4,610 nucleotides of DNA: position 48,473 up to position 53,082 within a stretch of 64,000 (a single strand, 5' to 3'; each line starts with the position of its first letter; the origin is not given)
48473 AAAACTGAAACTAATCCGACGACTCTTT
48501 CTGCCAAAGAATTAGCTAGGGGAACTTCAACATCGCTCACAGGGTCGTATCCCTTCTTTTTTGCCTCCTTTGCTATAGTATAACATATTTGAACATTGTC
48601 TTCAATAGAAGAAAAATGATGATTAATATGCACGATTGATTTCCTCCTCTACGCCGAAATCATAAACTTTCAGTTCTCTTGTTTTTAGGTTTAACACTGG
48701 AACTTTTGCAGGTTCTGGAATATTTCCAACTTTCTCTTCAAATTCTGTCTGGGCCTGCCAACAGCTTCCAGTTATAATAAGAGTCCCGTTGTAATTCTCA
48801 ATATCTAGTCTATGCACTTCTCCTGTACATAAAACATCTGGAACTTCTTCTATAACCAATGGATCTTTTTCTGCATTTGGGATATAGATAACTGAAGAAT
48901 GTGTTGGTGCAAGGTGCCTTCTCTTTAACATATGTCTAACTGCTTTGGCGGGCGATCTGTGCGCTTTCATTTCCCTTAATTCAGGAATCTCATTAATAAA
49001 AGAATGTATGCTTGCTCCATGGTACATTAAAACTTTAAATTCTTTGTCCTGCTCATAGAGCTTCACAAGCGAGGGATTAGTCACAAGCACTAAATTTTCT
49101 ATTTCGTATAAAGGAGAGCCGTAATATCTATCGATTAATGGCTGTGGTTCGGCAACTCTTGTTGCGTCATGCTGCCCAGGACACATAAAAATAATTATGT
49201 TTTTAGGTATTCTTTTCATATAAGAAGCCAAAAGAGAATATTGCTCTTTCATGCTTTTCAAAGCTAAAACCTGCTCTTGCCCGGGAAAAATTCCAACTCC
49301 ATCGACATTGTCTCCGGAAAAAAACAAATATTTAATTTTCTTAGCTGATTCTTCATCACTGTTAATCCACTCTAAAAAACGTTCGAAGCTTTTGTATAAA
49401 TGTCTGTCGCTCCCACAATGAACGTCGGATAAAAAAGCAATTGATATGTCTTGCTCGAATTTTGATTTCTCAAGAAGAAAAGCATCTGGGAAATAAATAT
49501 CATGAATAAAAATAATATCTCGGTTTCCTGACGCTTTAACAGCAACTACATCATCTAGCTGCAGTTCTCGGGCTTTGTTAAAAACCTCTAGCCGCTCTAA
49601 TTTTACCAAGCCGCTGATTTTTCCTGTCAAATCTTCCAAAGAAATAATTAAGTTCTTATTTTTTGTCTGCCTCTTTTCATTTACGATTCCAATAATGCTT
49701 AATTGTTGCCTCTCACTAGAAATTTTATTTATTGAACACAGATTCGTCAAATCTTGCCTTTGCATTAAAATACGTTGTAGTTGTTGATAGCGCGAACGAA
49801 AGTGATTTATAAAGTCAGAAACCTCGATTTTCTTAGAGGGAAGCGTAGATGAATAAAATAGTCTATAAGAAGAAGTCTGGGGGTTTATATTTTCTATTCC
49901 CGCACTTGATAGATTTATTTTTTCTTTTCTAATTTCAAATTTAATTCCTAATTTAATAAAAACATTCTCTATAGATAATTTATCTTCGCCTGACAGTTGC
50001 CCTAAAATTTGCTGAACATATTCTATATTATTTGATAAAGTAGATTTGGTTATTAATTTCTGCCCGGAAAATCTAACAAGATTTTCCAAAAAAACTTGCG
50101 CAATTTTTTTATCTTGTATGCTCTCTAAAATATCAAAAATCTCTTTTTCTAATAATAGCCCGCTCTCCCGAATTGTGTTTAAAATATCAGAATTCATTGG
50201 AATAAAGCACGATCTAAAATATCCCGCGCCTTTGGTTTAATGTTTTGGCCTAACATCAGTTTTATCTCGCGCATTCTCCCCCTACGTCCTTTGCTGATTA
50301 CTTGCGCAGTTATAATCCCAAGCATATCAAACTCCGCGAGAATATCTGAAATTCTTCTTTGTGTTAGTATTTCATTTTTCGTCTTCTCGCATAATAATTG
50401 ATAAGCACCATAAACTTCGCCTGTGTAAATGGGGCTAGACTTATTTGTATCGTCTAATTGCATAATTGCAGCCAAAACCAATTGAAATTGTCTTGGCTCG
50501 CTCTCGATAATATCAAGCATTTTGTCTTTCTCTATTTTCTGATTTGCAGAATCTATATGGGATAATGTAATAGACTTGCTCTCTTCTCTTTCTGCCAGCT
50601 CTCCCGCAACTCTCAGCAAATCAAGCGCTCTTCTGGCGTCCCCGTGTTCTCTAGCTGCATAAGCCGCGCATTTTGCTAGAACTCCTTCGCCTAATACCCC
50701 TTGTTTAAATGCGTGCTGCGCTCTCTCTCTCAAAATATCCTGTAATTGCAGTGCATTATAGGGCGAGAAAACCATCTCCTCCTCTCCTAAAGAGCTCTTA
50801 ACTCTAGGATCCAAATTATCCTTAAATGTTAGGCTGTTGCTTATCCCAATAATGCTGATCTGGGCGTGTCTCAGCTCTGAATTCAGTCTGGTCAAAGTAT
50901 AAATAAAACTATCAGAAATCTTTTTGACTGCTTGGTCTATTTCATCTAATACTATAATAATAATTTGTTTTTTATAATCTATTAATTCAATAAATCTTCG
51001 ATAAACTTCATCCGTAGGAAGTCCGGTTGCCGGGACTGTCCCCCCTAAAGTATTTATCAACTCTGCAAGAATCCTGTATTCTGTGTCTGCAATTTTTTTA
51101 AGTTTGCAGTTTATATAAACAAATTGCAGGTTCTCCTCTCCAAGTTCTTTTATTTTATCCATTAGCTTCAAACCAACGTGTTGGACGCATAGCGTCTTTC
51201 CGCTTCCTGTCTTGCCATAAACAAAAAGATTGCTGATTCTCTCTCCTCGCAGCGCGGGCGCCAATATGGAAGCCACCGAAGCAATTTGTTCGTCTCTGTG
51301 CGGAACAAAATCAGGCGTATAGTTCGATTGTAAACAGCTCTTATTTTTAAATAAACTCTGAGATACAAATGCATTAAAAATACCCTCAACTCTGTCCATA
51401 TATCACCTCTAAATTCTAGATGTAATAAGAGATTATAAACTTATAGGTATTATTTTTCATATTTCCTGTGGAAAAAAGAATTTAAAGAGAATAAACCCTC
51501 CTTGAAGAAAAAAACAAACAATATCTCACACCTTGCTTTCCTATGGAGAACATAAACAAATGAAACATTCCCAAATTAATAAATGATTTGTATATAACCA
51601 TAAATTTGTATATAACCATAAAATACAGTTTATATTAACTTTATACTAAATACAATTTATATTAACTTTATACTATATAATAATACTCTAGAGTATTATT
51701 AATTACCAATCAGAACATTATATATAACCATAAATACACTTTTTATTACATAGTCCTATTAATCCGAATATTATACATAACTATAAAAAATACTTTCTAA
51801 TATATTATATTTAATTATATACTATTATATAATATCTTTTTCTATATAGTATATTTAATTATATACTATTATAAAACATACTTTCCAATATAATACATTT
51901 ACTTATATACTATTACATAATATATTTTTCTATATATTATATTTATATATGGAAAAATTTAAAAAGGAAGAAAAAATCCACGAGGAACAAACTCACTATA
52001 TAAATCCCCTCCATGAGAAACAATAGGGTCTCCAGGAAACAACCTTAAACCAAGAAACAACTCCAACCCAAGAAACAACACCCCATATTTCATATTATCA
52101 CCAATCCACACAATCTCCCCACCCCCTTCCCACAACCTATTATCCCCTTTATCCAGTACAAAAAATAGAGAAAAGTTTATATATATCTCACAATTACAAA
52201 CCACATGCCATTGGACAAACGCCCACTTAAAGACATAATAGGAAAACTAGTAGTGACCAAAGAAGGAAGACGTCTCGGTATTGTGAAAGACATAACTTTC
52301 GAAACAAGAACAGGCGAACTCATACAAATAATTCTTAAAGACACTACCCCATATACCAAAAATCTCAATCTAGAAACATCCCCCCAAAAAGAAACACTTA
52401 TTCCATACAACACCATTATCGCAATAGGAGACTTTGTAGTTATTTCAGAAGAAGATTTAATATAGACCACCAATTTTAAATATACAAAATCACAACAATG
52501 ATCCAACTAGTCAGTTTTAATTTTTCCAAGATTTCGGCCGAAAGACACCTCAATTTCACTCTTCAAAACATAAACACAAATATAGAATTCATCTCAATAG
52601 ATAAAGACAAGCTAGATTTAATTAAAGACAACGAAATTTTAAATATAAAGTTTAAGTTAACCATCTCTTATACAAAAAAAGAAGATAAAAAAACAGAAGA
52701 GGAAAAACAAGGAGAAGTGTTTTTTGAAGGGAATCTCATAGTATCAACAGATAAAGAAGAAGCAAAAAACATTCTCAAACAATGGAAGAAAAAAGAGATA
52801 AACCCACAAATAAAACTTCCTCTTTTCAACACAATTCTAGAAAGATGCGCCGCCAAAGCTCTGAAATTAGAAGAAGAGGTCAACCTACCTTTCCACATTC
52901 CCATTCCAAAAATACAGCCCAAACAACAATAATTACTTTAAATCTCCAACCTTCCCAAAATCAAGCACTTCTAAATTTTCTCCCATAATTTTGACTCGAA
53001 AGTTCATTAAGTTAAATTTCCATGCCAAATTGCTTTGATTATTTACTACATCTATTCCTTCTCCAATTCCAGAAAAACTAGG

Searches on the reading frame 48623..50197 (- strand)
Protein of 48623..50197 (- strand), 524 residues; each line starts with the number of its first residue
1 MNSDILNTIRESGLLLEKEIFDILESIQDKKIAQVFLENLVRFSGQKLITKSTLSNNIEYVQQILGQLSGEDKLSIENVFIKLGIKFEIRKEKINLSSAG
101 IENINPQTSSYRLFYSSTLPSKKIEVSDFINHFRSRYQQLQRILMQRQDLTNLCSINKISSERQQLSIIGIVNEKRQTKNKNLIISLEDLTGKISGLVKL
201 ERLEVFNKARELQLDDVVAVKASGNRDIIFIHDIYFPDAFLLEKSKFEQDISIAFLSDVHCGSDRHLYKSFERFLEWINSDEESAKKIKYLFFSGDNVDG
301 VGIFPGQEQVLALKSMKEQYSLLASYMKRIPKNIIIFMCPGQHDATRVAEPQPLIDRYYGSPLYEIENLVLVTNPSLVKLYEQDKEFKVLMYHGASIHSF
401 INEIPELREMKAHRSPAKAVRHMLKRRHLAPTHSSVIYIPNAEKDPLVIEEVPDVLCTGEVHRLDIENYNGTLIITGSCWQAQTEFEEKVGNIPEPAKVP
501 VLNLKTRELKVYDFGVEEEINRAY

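Call 4: search_protein_families(library=pfam, proteins=[window:48623-50197:-])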
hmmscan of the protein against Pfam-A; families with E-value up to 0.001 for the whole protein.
window:48623-50197:- (524 aa): 3 families
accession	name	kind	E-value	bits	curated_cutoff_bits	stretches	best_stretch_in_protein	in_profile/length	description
PF04042.21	DNA_pol_E_B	-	1.8e-17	63.9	29.1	1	253-460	1-203/210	DNA polymerase alpha/epsilon subunit B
PF00149.33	Metallophos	-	2.2e-08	35.2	21.5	1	252-462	2-189/191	Calcineurin-like phosphoesterase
PF01336.31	tRNA_anti-codon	-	0.00014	22.2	27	1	167-222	2-55/75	OB-fold nucleic acid binding domain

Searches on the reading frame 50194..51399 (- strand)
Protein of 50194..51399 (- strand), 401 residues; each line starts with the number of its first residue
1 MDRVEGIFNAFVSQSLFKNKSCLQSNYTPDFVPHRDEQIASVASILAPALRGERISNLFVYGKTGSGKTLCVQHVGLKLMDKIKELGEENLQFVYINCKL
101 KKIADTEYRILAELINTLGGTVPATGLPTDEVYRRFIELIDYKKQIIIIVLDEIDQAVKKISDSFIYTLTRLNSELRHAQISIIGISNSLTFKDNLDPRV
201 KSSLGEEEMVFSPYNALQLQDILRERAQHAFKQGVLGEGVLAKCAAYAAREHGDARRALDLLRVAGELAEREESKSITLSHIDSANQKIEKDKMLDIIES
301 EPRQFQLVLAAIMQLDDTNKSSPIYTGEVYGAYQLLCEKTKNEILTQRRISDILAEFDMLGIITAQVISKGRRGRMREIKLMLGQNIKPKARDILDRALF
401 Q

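Call 4: search_protein_families(library=pfam, proteins=[window:50194-51399:-])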
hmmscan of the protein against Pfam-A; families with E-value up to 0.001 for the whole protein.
window:50194-51399:- (401 aa): 11 families
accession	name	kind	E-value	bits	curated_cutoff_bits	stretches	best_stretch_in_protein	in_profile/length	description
PF22703.2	Cdc6_lid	-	2e-26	92.1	27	1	220-286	1-67/68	Cdc6 AAA+ ATPase-type lid domain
PF09079.17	Cdc6_C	-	1.6e-23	82.9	25.1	1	297-384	2-89/96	CDC6, C terminal winged helix domain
PF13401.12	AAA_22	-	2e-08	35.1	27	1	57-185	7-122/130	AAA domain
PF13191.12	AAA_16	-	3.8e-08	34.5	32.6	1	33-157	3-144/167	AAA ATPase domain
PF00270.35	DEAD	-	1.9e-06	28.1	26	1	50-191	12-161/167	DEAD/DEAH box helicase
PF01637.24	ATPase_2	-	7.9e-06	26.3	33.2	1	50-191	15-160/225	ATPase domain predominantly from Archaea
PF22606.2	Cdc6-ORC-like_ATPase_lid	-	1.2e-05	25.5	27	1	214-272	1-59/60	Cdc6/ORC-like, ATPase lid domain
PF00004.35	AAA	-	1.6e-05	25.8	21.2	1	59-201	2-119/131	ATPase family associated with various cellular activities (AAA)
PF05621.17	TniB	-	4.1e-05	23.5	22.4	1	46-185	26-159/189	Bacterial TniB protein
PF05729.18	NACHT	-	0.00055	20.2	26.7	1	58-163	3-99/167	NACHT domain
PF00308.24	Bac_DnaA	-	0.00096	19.8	23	0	26-85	4-64/162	Bacterial DnaA ATPAse domain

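Call 7: find_related_loci(query=window:50194-51399:-, collection=genome_contigs, flank=6000)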
Query window:50194-51399:- (401 aa) in genome_contigs; peptide patterns used: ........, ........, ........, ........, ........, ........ (x = any residue, [..] = any of these).
231 stretches matched a pattern; 39 encode a relative of the query (tblastn E <= 1e-3); 39 distinct loci.
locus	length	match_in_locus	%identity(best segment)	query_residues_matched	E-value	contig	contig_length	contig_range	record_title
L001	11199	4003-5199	76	1-399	0e+0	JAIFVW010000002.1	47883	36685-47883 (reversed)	MAG: Candidatus Pacearchaeota archaeon isolate viral-cat_38_18 PAFVLPS_2018_scaffold_2431, whole genome shotgun sequence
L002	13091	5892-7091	76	1-400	0e+0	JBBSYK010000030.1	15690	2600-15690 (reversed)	MAG: Nanoarchaeota archaeon isolate H32-bin099_1 H32_bin099_1_000000000030, whole genome shotgun sequence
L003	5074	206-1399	75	2-399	0e+0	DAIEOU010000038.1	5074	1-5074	MAG TPA_asm: archaeon isolate clean1154 NODE_38_length_5074_cov_3.666200, whole genome shotgun sequence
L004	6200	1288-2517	73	1-399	0e+0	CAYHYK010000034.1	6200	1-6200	MAG TPA_asm: Candidatus Woesearchaeota archaeon isolate ERP119705_co17_376 genome assembly, contig: NODE_21930_length_62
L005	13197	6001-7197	74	1-399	0e+0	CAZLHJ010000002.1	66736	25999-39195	MAG TPA_asm: Candidatus Woesearchaeota archaeon isolate SRP093185_co1_88 genome assembly, contig: NODE_148_length_66736_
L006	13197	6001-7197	74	2-400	0e+0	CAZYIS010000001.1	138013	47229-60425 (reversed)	MAG TPA_asm: Candidatus Woesearchaeota archaeon isolate SRP142039_co2_64 genome assembly, contig: NODE_13_length_138013_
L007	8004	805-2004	75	1-399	0e+0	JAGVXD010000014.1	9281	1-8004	Candidatus Pacearchaeota archaeon isolate RIFCSPHIGHO2_12_FULL_36_23 rifcsphigho2_12_scaffold_13957, whole genome shotgu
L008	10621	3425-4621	74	1-399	0e+0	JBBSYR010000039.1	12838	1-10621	MAG: Nanoarchaeota archaeon isolate H43-bin213_1 H43_bin213_1_000000000039, whole genome shotgun sequence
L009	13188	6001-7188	72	3-399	0e+0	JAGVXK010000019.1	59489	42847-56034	Candidatus Pacearchaeota archaeon isolate RIFCSPHIGHO2_01_FULL_35_25 rifcsphigho2_01_scaffold_674, whole genome shotgun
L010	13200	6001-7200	71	1-400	0e+0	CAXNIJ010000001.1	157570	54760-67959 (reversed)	MAG: Candidatus Pacearchaeota archaeon isolate MaH-04nov19-88 genome assembly, contig: MaH-04nov19-C86, whole genome sho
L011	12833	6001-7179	71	3-395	0e+0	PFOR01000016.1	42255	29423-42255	MAG: Candidatus Pacearchaeota archaeon CG_4_10_14_0_2_um_filter_35_33 CG_4_10_14_0.2_scaffold_212_c, whole genome shotgu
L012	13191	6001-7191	70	3-399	0e+0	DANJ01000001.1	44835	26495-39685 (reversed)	MAG TPA_asm: Candidatus Pacearchaeota archaeon UBA92 UBA92_contig_6164, whole genome shotgun sequence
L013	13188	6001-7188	68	4-399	0e+0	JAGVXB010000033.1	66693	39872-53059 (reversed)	Candidatus Pacearchaeota archaeon isolate RIFCSPHIGHO2_01_FULL_34_23 rifcsphigho2_01_scaffold_834, whole genome shotgun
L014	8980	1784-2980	70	1-399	0e+0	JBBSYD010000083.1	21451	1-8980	MAG: Nanoarchaeota archaeon isolate H43-bin227_1 H43_bin227_1_000000000083, whole genome shotgun sequence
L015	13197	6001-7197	69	1-399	0e+0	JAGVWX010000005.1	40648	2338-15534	Candidatus Pacearchaeota archaeon isolate RIFCSPHIGHO2_01_FULL_39_44 rifcsphigho2_01_scaffold_7800, whole genome shotgun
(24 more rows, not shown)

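Call 24: search_solved_structures(query=window:50194-51399:-, max_evalue=0.00001, show_alignments=1)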
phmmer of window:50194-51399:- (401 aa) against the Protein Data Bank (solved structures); distinct sequences matched with E-value up to 0.00001: 23.
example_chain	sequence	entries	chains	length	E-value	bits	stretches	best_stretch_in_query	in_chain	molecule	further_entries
2qby_A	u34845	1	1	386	1.7e-104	353.2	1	14-388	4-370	Cell division control protein 6 homolog 1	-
2v1u_A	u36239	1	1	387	1.1e-93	317.6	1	15-381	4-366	CELL DIVISION CONTROL PROTEIN 6 HOMOLOG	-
2qby_B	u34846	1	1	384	4.8e-44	154.3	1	32-382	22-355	Cell division control protein 6 homolog 3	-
8rwv_F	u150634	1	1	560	9.1e-23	84.3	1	22-277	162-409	Cell division control protein 6 homolog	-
8s0e_G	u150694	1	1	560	1.1e-22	84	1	22-277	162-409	Cell division control protein 6 homolog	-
1fnn_A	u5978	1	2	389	2.2e-21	79.8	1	20-381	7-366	CELL DIVISION CONTROL PROTEIN 6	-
7jgr_G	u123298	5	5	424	2.6e-19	72.9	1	18-274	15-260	Cell division control protein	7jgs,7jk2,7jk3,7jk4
5uj7_A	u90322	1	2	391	1.4e-15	60.7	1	23-384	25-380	Origin recognition complex subunit 1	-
7jpo_A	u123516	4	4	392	1.4e-15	60.6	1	23-384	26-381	Origin recognition complex subunit 1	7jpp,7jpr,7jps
4xgc_A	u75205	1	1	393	3.7e-15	59.3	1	23-313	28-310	Origin recognition complex subunit 1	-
5ujm_A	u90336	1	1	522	4.4e-15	59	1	23-384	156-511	Origin recognition complex subunit 1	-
7jgr_A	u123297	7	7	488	6.8e-15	58.4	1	23-313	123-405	Origin recognition complex subunit 1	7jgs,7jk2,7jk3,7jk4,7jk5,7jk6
7ctf_A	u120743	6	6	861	1.1e-14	57.7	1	24-383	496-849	Origin recognition complex subunit 1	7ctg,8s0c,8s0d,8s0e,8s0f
8rwv_A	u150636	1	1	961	1.4e-14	57.4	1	24-383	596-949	Origin recognition complex subunit 1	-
5v8f_A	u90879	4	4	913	7.7e-13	51.7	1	15-226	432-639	Origin recognition complex subunit 1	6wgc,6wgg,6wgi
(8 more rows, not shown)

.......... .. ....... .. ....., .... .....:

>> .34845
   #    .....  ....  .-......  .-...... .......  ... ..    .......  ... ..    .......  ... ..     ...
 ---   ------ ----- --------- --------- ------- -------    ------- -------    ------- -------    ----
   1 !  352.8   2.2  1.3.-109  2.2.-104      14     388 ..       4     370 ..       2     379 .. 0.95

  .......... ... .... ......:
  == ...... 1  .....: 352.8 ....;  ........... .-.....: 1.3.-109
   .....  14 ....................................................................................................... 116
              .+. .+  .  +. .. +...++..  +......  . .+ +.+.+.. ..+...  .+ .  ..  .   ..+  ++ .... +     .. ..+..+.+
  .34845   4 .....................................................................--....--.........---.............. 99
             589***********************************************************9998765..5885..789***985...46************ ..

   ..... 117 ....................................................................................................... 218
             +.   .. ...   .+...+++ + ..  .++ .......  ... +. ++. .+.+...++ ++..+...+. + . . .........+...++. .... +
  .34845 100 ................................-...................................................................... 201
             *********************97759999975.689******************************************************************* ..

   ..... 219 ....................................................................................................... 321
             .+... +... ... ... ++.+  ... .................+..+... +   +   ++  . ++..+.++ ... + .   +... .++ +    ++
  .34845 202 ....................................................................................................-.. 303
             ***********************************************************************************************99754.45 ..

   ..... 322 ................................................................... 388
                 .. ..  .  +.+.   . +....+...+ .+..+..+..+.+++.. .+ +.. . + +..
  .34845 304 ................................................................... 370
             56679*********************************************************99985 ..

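Call 25: find_encoding_contigs(protein=window:50194-51399:-, flank=10000, max_places=5)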
Protein window:50194-51399:- (401 aa): 2 contigs read that carry it; 1 place shown.
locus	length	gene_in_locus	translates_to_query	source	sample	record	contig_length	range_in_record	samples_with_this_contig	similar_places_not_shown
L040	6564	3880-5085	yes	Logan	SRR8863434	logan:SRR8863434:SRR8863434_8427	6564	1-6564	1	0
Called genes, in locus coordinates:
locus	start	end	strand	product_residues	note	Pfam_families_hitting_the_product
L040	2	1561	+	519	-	?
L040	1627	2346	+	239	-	PF00149:Metallophos, PF12850:Metallophos_2 (weak)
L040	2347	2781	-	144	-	-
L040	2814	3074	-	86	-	PF05239:PRC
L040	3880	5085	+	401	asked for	PF00270:DEAD (faint), PF01637:ATPase_2 (weak), PF13191:AAA_16 (weak), PF00004:AAA (faint), PF13401:AAA_22, PF22606:Cdc6-ORC-like_ATPase_lid (faint), PF22703:Cdc6_lid, PF09079:WHD_Cdc6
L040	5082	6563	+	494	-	?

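Call 63: search_protein_families(library=ncbifam, proteins=[window:50194-51399:-], max_evalue=0.01)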
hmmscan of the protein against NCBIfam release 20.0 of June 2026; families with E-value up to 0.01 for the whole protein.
window:50194-51399:- (401 aa): 9 families
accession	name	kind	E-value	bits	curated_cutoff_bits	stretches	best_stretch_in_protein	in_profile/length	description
NF001625.0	PRK00411.1-3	equivalog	7.9e-145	482.7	501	1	3-383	6-384/415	ORC1-type DNA replication protein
TIGR02928.1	TIGR02928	subfamily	1.5e-126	422.2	181.3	1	16-381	1-366/366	orc1/cdc6 family replication initiation protein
NF001624.0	PRK00411.1-2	subfamily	1.7e-61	208.2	354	1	14-383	11-363/374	ORC1-type DNA replication protein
NF001623.0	PRK00411.1-1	equivalog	4.6e-60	203.5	311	1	11-385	12-391/411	ORC1-type DNA replication protein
NF001626.0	PRK00411.1-5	equivalog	3.8e-45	154.3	417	1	14-383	14-365/374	ORC1-type DNA replication protein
TIGR00362.1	DnaA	equivalog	0.00041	19.6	343.9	1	20-83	101-165/437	chromosomal replication initiator protein DnaA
NF001154.0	PRK00149.3-3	equivalog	0.0065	15.5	410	0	42-84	135-178/462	chromosomal replication initiator protein DnaA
NF005304.0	PRK06835.1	equivalog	0.0072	15.5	215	0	37-84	166-212/330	ATP-binding protein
NF040713.1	ZapE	equivalog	0.0084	15.4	140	0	101-150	262-314/344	cell division protein ZapE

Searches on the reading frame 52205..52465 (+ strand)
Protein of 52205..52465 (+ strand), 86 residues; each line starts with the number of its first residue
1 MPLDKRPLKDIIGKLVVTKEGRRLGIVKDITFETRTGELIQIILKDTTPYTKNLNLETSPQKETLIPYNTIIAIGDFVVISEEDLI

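Call 4: search_protein_families(library=pfam, proteins=[window:52205-52465:+])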
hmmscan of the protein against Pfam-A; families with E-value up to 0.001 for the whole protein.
window:52205-52465:+ (86 aa): 1 family
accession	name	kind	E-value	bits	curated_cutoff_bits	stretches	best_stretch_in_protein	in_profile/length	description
PF05239.21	PRC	-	1.1e-10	41.8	21.2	1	8-80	6-71/78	PRC-barrel domain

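Call 50: search_solved_structures(query=window:52205-52465:+, max_evalue=0.01)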
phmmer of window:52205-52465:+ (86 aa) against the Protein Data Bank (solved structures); distinct sequences matched with E-value up to 0.01: 4.
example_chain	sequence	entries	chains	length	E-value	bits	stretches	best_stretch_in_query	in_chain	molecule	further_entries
8qzo_A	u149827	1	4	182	5.2e-09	39.2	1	11-81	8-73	PRC-barrel domain-containing protein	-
8onw_D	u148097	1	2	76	4.8e-05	26.6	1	11-81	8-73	PRC-barrel domain-containing protein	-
8onw_A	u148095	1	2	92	8.1e-05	25.8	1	11-81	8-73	PRC-barrel domain-containing protein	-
1pm3_A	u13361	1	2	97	0.0077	19.5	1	6-81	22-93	MTH1895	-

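Call 63: search_protein_families(library=ncbifam, proteins=[window:52205-52465:+], max_evalue=0.01)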
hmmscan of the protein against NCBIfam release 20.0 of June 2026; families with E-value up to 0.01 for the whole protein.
window:52205-52465:+ (86 aa): 2 families
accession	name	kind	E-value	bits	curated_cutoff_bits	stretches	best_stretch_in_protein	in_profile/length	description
TIGR02888.1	spore_YlmC_YmxH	subfamily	2.7e-06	27.5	44.2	1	16-81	11-74/76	YlmC/YmxH family sporulation protein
TIGR02273.1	16S_RimM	equivalog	0.0013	18.2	66.2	1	9-70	98-145/166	ribosome maturation factor RimM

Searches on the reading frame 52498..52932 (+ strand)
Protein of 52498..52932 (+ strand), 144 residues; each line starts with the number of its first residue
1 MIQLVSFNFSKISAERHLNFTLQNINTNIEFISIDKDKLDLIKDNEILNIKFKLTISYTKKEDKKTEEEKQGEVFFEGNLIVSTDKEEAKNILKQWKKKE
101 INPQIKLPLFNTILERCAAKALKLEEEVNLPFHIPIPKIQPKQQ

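Call 4: search_protein_families(library=pfam, proteins=[window:52498-52932:+])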
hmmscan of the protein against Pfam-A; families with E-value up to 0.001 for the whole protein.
window:52498-52932:+ (144 aa): 0 families

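Call 48: search_protein_families(library=pfam, proteins=[window:52498-52932:+], max_evalue=0.01)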
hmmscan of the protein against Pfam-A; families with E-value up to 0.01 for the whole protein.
window:52498-52932:+ (144 aa): 0 families

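Call 49: search_solved_structures(query=window:52498-52932:+, max_evalue=1)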
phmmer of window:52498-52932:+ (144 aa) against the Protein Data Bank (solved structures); distinct sequences matched with E-value up to 1: 5.
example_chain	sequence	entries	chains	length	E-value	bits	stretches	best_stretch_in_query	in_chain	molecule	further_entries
3kru_A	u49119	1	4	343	0.69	12.9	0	9-62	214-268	NADH:flavin oxidoreductase/NADH oxidase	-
1g1k_A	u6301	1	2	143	0.71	12.9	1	2-80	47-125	SCAFFOLDING PROTEIN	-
3krz_A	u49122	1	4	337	0.71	12.9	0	9-61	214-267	NADH:flavin oxidoreductase/NADH oxidase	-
2vn5_A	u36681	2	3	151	0.81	12.7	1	2-80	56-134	SCAFFOLDING PROTEIN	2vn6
1f1s_A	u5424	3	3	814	0.9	12.6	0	16-87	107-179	HYALURONATE LYASE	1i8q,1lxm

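Call 63: search_protein_families(library=ncbifam, proteins=[window:52498-52932:+], max_evalue=0.01)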
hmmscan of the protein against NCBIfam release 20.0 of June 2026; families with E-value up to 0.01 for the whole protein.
window:52498-52932:+ (144 aa): 0 families
